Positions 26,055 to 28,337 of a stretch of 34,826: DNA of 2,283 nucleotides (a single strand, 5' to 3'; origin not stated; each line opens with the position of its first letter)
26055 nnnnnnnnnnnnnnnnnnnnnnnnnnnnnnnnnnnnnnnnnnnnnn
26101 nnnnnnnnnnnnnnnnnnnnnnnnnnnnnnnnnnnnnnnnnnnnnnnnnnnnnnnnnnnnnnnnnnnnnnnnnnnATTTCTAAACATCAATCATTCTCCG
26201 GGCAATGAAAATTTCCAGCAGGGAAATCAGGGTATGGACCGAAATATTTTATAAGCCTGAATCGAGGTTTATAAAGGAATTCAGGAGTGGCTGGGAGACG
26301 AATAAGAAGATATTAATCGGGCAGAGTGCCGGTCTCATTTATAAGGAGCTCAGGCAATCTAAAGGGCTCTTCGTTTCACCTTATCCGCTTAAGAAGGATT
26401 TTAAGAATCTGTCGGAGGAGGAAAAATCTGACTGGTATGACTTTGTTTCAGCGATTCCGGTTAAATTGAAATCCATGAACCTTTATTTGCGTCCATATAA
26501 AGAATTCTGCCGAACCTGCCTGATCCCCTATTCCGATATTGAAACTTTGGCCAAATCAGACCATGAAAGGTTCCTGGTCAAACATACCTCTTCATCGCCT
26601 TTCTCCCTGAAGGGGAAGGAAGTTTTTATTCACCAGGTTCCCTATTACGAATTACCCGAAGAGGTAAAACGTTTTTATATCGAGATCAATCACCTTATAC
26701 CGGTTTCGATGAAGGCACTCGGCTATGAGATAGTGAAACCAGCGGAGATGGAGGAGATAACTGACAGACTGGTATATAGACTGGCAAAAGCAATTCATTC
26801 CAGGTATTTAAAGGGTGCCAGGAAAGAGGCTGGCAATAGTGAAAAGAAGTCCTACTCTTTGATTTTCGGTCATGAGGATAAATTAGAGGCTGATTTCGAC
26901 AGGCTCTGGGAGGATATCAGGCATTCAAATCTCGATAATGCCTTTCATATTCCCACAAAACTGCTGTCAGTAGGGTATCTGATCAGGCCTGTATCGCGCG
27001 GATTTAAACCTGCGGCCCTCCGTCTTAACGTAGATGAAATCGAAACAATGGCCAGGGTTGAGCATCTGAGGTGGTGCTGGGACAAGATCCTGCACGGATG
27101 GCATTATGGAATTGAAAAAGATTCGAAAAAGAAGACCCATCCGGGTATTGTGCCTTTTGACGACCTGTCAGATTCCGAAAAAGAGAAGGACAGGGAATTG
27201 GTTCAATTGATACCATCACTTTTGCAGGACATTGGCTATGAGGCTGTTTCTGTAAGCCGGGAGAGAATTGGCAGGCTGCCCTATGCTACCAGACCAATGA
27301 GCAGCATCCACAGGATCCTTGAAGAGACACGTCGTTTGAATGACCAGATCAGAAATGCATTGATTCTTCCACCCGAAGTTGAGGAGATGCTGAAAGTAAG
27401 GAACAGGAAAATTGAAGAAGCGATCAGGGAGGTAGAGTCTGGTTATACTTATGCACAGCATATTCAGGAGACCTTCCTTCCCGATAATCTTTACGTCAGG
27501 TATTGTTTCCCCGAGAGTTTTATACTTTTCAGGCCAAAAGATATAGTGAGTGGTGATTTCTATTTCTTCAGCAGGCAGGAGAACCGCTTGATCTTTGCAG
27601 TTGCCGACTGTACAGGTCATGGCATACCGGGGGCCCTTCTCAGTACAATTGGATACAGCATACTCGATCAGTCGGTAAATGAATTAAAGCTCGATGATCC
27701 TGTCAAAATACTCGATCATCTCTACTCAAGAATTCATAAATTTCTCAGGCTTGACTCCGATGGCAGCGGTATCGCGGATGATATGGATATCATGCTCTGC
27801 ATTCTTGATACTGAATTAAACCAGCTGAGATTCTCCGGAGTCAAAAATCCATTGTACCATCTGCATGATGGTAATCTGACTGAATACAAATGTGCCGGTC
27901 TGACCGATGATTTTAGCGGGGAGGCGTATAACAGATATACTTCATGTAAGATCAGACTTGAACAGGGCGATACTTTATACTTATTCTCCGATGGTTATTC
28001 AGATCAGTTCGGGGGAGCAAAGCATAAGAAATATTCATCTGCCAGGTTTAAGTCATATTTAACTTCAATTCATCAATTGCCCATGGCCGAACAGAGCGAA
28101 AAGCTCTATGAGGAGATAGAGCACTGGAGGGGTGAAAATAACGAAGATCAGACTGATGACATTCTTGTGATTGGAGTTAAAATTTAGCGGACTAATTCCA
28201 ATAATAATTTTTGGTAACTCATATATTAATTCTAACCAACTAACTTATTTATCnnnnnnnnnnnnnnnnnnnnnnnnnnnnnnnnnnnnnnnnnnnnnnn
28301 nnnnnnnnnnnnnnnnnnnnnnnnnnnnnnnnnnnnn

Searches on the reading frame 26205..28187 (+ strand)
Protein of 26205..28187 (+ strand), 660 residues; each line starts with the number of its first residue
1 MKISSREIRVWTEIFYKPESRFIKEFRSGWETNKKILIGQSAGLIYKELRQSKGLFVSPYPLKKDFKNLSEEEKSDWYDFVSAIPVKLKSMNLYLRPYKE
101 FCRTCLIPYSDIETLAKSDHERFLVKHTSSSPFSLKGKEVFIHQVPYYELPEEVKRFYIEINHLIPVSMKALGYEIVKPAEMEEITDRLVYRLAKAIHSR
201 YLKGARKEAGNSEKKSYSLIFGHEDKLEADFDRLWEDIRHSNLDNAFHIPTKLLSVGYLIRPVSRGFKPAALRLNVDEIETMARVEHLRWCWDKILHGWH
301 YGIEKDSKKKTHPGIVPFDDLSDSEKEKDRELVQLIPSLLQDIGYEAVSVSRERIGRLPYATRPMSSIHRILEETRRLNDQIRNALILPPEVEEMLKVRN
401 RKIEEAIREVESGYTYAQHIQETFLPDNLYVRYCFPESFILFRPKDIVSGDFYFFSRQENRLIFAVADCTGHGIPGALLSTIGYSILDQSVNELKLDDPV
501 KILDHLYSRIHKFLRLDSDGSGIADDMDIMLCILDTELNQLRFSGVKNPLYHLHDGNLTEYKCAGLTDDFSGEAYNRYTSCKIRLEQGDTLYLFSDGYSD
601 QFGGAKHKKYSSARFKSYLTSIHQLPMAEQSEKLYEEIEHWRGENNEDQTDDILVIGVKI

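Call 3: search_protein_families(library=pfam, proteins=[window:26205-28187:+], max_evalue=0.01)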
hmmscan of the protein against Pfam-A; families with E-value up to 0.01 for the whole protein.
window:26205-28187:+ (660 aa): 2 families
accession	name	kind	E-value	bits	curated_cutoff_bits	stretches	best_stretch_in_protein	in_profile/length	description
PF07228.17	SpoIIE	-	1.4e-18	68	25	1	459-659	2-190/192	Stage II sporulation protein E (SpoIIE)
PF02026.21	RyR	-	9.4e-17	61.5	27.4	1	279-346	21-88/91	RyR domain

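Call 4: search_protein_families(library=ncbifam, proteins=[window:26205-28187:+], max_evalue=0.01)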
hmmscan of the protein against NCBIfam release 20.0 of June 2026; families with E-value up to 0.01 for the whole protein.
window:26205-28187:+ (660 aa): 2 families
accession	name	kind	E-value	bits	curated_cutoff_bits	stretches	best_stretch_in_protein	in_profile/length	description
NF038263.1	prot_phos_SiaA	equivalog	2.5e-55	188.2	700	1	354-659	364-656/658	biofilm regulation protein phosphatase SiaA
NF045505.1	RR_RssB_Pseudo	equivalog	2.3e-05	23.7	700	1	348-608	91-348/394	two-component system response regulator RssB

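Call 12: find_related_loci(query=window:26205-28187:+, collection=genome_contigs, flank=6000)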
Query window:26205-28187:+ (660 aa) in genome_contigs; peptide patterns used: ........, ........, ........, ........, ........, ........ (x = any residue, [..] = any of these).
107 stretches matched a pattern; 32 encode a relative of the query (tblastn E <= 1e-3); 32 distinct loci.
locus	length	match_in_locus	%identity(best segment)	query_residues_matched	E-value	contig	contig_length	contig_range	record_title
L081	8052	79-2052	58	7-660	0e+0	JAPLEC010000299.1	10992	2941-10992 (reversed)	MAG: Bacteroidia bacterium isolate LacPavin_0920_SED5_MAG_39_11 LacPavin_0920_SED5_scaffold_1095145, whole genome shotgu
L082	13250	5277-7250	58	4-660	0e+0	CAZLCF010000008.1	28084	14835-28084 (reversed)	MAG TPA_asm: uncultured Rikenellaceae bacterium isolate binchicken_co189_2 genome assembly, contig: NODE_1364_length_280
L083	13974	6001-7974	59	4-660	0e+0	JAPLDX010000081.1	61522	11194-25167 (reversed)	MAG: Bacteroidia bacterium isolate LacPavin_0920_SED3_MAG_41_20 LacPavin_0920_SED3_scaffold_418371, whole genome shotgun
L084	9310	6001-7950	58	7-652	0e+0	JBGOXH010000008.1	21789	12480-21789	MAG: Bacteroidia bacterium isolate OBJ_0618_130150_71 k141_805278_length_21789_cov_58.0000, whole genome shotgun sequenc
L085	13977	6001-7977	58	3-660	0e+0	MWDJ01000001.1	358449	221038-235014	MAG: Bacteroidetes bacterium ADurb.Bin145 BWX96_contig000001, whole genome shotgun sequence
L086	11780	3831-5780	57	3-660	0e+0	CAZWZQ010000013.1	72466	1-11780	MAG TPA_asm: uncultured Rikenellaceae bacterium isolate binchicken_co100_406 genome assembly, contig: NODE_464_length_72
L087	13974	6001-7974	56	4-660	0e+0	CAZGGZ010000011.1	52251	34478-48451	MAG TPA_asm: uncultured Rikenellaceae bacterium isolate binchicken_co364_139 genome assembly, contig: NODE_269_length_52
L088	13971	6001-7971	56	5-660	0e+0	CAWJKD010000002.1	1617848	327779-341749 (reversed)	MAG: uncultured Bacteroidetes bacterium isolate MFD05942.bin.1.169 genome assembly, contig: contig_14421, whole genome s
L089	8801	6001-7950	57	3-660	0e+0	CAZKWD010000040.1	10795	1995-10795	MAG TPA_asm: uncultured Rikenellaceae bacterium isolate SRP178699_co1_506 genome assembly, contig: NODE_8361_length_1079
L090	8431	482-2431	56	3-660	0e+0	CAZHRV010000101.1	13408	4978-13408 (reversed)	MAG TPA_asm: uncultured Rikenellaceae bacterium isolate SRP185410_co1_20 genome assembly, contig: k141_202714, whole gen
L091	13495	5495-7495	55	2-660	0e+0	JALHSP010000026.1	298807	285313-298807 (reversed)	MAG: Bacteroidales bacterium isolate PFL1 seq_682266, whole genome shotgun sequence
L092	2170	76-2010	57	7-660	0e+0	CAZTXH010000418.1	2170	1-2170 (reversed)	MAG TPA_asm: uncultured Rikenellaceae bacterium isolate binchicken_co178_10 genome assembly, contig: NODE_62716_length_2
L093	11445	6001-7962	54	4-660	0e+0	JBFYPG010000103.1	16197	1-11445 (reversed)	MAG: Bacteroidales bacterium isolate PPR_0149 k121_1925398, whole genome shotgun sequence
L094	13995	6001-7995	55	4-660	0e+0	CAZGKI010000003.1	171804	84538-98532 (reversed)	MAG TPA_asm: uncultured Rikenellaceae bacterium isolate binchicken_co81_450 genome assembly, contig: NODE_34_length_1718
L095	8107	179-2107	55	9-660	0e+0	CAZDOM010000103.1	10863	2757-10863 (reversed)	MAG TPA_asm: uncultured Rikenellaceae bacterium isolate binchicken_co129_196 genome assembly, contig: NODE_19185_length_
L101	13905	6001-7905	51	9-660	0e+0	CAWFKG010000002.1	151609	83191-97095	MAG: uncultured Bacteroidales bacterium isolate MFD06435.bin.2.94 genome assembly, contig: contig_126745, whole genome s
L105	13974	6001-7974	58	4-660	0e+0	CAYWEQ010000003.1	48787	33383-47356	MAG TPA_asm: uncultured Rikenellaceae bacterium isolate SRP080215_co1_37 genome assembly, contig: NODE_136_length_48787_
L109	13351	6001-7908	52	11-660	0e+0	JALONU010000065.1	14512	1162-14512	MAG: Bacteroidales bacterium isolate Prado085 scaffold_6022, whole genome shotgun sequence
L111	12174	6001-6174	72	603-660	1e-20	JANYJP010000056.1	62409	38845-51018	MAG: Bacteroidales bacterium isolate GL140_4_metabinner_12 GL140_4_k141_2085247, whole genome shotgun sequence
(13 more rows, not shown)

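Call 18: search_protein_families(library=pfam, proteins=[L109:1857-4931:-, L101:8548-10749:+, L111:6369-7445:+, L105:12372-12968:+, L094:12413-13357:-], max_evalue=0.001)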
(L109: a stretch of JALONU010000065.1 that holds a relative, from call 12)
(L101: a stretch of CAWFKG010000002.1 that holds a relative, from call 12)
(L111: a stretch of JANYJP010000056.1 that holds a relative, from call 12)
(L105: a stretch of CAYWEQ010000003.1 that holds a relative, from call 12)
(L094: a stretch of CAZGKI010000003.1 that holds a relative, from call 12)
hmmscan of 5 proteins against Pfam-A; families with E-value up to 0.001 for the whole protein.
L109:1857-4931:- (1024 aa): 2 families
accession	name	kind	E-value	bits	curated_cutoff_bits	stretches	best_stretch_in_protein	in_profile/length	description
PF00005.33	ABC_tran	-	8e-30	104.7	25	1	270-422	2-137/137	ABC transporter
PF01061.29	ABC2_membrane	-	4.1e-21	75.9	26.9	1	573-786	3-210/211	ABC-2 type transporter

L101:8548-10749:+ (733 aa): 10 families
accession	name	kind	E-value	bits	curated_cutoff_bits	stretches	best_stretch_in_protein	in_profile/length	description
PF07719.23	TPR_2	-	7.7e-16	57.3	27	0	381-411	3-33/34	Tetratricopeptide repeat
PF13414.12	TPR_11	-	9.3e-15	54.5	26.8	2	359-391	8-40/42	TPR repeat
PF14559.12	TPR_19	-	1.2e-13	51.6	25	0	394-445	6-57/68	Tetratricopeptide repeat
PF13431.12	TPR_17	-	1.1e-12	47.5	24.4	1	402-433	2-33/34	Tetratricopeptide repeat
PF00515.34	TPR_1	-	8.2e-10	38.5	27.8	1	382-412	4-34/34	Tetratricopeptide repeat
PF13181.12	TPR_8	-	3.2e-08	33.6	25.7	0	382-411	4-33/34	Tetratricopeptide repeat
PF13432.12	TPR_16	-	5e-08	33.7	32.7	0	358-411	10-63/65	Tetratricopeptide repeat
PF13428.12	TPR_14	-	8.6e-07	29.5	23.5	0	382-420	4-42/44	Tetratricopeptide repeat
PF13424.12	TPR_12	-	6.2e-05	23.5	30.1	0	373-409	39-75/77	Tetratricopeptide repeat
PF23914.1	TPR_CcmH_CycH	-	0.0001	22.6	42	0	385-430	56-101/158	Cytochrome c-type biogenesis protein H TPR domain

L111:6369-7445:+ (358 aa): 0 families

L105:12372-12968:+ (198 aa): 1 family
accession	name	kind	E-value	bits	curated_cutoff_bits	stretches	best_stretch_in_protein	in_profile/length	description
PF16316.10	DUF4956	-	3.7e-39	134.6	30.6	1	24-196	2-169/169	Domain of unknown function (DUF4956)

L094:12413-13357:- (314 aa): 1 family
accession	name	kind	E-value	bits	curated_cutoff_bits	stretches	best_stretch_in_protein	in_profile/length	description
PF06977.17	SdiA-regulated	-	4.7e-05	23.1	21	0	238-301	26-87/249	SdiA-regulated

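Call 22: find_encoding_contigs(protein=window:26205-28187:+, flank=10000, max_places=10)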
Protein window:26205-28187:+ (660 aa): 8 contigs read that carry it; 7 places shown.
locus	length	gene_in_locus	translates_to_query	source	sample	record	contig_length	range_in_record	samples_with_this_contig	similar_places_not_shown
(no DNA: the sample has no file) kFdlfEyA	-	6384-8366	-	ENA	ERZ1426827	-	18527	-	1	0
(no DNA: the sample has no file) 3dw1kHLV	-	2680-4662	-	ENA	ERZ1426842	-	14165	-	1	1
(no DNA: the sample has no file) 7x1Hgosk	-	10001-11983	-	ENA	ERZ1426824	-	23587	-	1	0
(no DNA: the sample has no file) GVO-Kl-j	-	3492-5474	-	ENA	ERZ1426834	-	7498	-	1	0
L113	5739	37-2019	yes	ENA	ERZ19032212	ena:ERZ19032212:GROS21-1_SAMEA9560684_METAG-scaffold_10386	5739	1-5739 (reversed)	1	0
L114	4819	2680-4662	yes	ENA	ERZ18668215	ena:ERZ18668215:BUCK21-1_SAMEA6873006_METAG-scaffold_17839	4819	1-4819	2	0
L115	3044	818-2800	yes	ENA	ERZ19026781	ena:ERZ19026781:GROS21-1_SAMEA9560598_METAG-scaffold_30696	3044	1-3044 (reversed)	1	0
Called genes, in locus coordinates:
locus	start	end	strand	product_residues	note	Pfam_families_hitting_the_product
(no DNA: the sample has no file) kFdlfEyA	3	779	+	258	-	?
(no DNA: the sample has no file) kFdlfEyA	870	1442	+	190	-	PF04264:YceI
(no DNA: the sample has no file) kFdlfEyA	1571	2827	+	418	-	PF00083:Sugar_tr (weak), PF07690:MFS_1, PF03137:OATP (weak)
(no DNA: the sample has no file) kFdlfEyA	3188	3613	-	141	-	PF18962:Por_Secre_tail (weak)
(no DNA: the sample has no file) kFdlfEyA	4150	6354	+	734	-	PF16314:DUF4954, PF25084:LbH_EIF2B (faint), PF25087:GMPPB_C (faint)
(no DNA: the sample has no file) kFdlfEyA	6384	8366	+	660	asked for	PF02026:RyR, PF07228:SpoIIE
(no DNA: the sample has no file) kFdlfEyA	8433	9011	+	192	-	PF00210:Ferritin, PF02915:Rubrerythrin, PF21349:RUBY_RBDX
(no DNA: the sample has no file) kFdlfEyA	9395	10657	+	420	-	PF02321:OEP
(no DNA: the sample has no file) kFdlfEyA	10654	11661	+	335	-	PF25954:Beta-barrel_RND_2, PF25975:CzcB_C, PF25967:RND-MFP_C (weak)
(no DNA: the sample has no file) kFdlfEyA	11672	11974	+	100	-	PF02641:DUF190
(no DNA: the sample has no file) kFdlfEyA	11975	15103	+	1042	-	PF00873:ACR_tran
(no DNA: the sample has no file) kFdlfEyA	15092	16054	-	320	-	PF02518:HATPase_c, PF00072:Response_reg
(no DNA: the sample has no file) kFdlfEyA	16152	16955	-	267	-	PF20969:MASE11, PF00512:HisKA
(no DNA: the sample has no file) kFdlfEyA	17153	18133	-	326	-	PF00294:PfkB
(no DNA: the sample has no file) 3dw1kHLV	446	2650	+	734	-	PF16314:DUF4954, PF25084:LbH_EIF2B (faint), PF25087:GMPPB_C (faint)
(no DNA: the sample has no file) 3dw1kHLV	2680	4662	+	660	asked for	PF02026:RyR, PF07228:SpoIIE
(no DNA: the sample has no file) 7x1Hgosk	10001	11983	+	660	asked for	PF02026:RyR, PF07228:SpoIIE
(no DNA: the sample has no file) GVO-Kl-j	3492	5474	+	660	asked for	PF02026:RyR, PF07228:SpoIIE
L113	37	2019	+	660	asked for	PF02026:RyR, PF07228:SpoIIE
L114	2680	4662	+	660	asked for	PF02026:RyR, PF07228:SpoIIE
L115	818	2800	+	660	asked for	PF02026:RyR, PF07228:SpoIIE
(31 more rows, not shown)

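Call 24: find_homologous_proteins(query=window:26205-28187:+, max_evalue=1e-20)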
Query window:26205-28187:+ (660 aa): 2015 proteins with E <= 1e-20 among 8000 candidates; the best 120 are listed.
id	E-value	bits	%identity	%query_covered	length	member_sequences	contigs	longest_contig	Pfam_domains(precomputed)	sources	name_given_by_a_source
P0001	0.0e+0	1518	100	100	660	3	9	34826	PF02026.22,PF07228.18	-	-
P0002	2.3e-278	943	62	99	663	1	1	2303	PF02026.22,PF07228.18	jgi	jgi:serine phosphatase RsbU (regulator of sigma subunit)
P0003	3.9e-268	909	61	100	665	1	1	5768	PF02026.22,PF07228.18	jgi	jgi:serine phosphatase RsbU (regulator of sigma subunit)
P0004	4.9e-265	899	59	99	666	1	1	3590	PF02026.22,PF07228.18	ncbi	-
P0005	2.3e-262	890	59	100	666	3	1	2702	PF02026.22,PF07228.18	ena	-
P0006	4.9e-262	889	60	100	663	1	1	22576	PF02026.22,PF07228.18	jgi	jgi:serine phosphatase RsbU (regulator of sigma subunit)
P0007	9.4e-260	882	58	100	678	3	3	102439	PF02026.22,PF07228.18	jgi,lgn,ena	-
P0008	3.4e-259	880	59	100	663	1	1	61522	PF02026.22,PF07228.18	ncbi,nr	ncbi:MAG: RyR domain-containing protein [Bacteroidia bacterium]|nr:RyR domain-containing protein [Ba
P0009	2.5e-258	877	60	98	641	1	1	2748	PF02026.22,PF07228.18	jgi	jgi:serine phosphatase RsbU (regulator of sigma subunit)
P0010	6.6e-258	876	59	98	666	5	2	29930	PF02026.22,PF07228.18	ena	-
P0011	3.1e-255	867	58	98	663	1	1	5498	PF02026.22,PF07228.18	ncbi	-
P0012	3.3e-255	867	56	100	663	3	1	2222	PF02026.22,PF07228.18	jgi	jgi:serine phosphatase RsbU (regulator of sigma subunit)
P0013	3.3e-255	867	56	100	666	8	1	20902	PF02026.22,PF07228.18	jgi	jgi:serine phosphatase RsbU (regulator of sigma subunit)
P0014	4.0e-255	866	57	99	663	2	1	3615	PF02026.22,PF07228.18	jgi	-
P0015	1.5e-254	865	59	98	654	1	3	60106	PF02026.22,PF07228.18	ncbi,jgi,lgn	jgi:serine phosphatase RsbU (regulator of sigma subunit)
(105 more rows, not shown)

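Call 25: find_encoding_contigs(protein=P0003, flank=6000, max_places=3)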
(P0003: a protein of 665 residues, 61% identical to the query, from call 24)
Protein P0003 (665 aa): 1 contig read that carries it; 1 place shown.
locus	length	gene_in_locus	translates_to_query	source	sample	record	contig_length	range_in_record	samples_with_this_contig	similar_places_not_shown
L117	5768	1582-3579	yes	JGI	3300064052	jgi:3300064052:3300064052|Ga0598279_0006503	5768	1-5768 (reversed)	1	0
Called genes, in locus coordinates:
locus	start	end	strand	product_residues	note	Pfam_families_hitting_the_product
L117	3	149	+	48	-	?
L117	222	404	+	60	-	-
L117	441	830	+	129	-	-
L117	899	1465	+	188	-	-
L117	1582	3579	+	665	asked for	PF02026:RyR, PF07228:SpoIIE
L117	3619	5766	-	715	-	?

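Call 26: find_encoding_contigs(protein=P0006, flank=6000, max_places=3)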
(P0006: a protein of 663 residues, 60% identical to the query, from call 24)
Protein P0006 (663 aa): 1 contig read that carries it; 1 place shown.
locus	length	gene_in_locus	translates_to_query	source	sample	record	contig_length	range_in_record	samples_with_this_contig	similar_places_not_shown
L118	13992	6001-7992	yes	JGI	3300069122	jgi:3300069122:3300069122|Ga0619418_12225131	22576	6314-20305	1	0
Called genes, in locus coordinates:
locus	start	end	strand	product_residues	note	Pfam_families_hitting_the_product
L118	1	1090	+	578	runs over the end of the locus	PF01336:tRNA_anti-codon, PF00152:tRNA-synt_2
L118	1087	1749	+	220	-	PF09335:VTT_dom (weak)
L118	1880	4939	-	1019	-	PF00005:ABC_tran, PF01061:ABC2_membrane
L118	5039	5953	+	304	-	PF19788:DUF6272, PF09345:SiaC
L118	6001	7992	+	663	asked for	PF02026:RyR, PF07228:SpoIIE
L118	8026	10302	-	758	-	PF14559:TPR_19 (faint)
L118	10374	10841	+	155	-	PF04205:FMN_bind (weak)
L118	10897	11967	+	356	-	-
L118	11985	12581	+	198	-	PF16316:DUF4956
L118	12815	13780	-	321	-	-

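Call 27: find_encoding_contigs(protein=P0007, flank=6000, max_places=3)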
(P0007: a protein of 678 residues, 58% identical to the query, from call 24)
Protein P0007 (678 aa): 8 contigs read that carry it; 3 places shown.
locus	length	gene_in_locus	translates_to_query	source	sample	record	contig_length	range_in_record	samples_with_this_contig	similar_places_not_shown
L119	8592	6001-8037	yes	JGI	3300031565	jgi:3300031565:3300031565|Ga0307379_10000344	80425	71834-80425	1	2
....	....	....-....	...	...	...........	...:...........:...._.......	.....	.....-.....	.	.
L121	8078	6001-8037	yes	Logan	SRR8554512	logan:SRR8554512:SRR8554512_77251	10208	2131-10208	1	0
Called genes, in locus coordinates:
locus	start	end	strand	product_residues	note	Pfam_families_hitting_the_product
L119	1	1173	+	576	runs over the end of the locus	PF01336:tRNA_anti-codon, PF00152:tRNA-synt_2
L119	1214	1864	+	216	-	PF09335:VTT_dom (weak)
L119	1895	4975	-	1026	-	PF00005:ABC_tran, PF01061:ABC2_membrane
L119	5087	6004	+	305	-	PF19788:DUF6272, PF09345:SiaC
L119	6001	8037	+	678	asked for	PF02026:RyR, PF07228:SpoIIE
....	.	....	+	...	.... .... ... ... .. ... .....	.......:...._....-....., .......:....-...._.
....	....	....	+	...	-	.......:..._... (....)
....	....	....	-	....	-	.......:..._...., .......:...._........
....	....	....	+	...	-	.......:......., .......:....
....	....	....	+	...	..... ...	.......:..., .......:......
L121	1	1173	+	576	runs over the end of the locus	PF01336:tRNA_anti-codon, PF00152:tRNA-synt_2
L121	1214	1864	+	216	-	PF09335:VTT_dom (weak)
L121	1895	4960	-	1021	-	PF00005:ABC_tran, PF01061:ABC2_membrane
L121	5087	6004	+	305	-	PF19788:DUF6272, PF09345:SiaC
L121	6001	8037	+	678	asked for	PF02026:RyR, PF07228:SpoIIE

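Call 28: search_protein_families(library=pfam, proteins=[L117:222-404:+, L117:441-830:+, L117:899-1465:+, L117:3619-5766:-], max_evalue=1)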
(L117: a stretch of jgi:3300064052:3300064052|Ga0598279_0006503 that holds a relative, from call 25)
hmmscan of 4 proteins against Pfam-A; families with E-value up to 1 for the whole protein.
L117:222-404:+ (60 aa): 0 families

L117:441-830:+ (129 aa): 2 families
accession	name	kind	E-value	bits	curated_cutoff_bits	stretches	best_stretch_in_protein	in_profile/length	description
PF05402.18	PqqD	-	0.05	14.4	23.4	1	19-73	9-63/67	Coenzyme PQQ synthesis protein D (PqqD)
PF11042.13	DUF2750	-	0.16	12.5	27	1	6-73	6-75/102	Protein of unknown function (DUF2750)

L117:899-1465:+ (188 aa): 1 family
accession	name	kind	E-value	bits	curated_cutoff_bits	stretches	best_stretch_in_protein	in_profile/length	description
PF07475.17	Hpr_kinase_C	-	0.044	13.7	33.3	1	15-54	20-59/171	HPr Serine kinase C-terminal domain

L117:3619-5766:- (715 aa): 17 families
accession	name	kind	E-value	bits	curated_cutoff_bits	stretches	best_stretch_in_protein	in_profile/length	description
PF07719.23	TPR_2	-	9.5e-09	35.2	27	1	409-442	1-34/34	Tetratricopeptide repeat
PF13414.12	TPR_11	-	1e-05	25.5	26.8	1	417-453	2-38/42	TPR repeat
PF13181.12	TPR_8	-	0.00013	22.3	25.7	1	409-442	1-34/34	Tetratricopeptide repeat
PF13431.12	TPR_17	-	0.00055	20.5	24.4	0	433-455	3-25/34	Tetratricopeptide repeat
PF13424.12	TPR_12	-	0.00075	20.1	30.1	0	406-437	42-73/77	Tetratricopeptide repeat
PF13428.12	TPR_14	-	0.003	18.5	23.5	1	410-448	2-40/44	Tetratricopeptide repeat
PF13432.12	TPR_16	-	0.0035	18.2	32.7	1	409-441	31-63/65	Tetratricopeptide repeat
PF09825.15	BPL_N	-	0.027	13.8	24.2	1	418-490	133-210/283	Biotin-protein ligase, N terminal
PF08999.15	SP_C-Propep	-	0.032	14.5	25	1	111-165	5-59/96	Surfactant protein C, N terminal propeptide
PF10602.15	RPN7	-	0.039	14.1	29.6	1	406-516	33-140/174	26S proteasome subunit RPN7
PF04052.18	TolB_N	-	0.071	13.7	22.4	1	178-260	14-94/106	TolB amino-terminal domain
PF06757.18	Ins_allergen_rp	-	0.093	13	23.2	0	350-404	116-170/174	Insect allergen related repeat, nitrile-specifier detoxification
PF14559.12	TPR_19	-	0.16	12.7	25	0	421-460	3-42/68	Tetratricopeptide repeat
PF00515.34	TPR_1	-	0.18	12.2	27.8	1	415-442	7-34/34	Tetratricopeptide repeat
PF25058.1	ARM_TT21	-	0.26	11.7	27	1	411-457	96-142/155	Tetratricopeptide repeat protein 21 ARM repeat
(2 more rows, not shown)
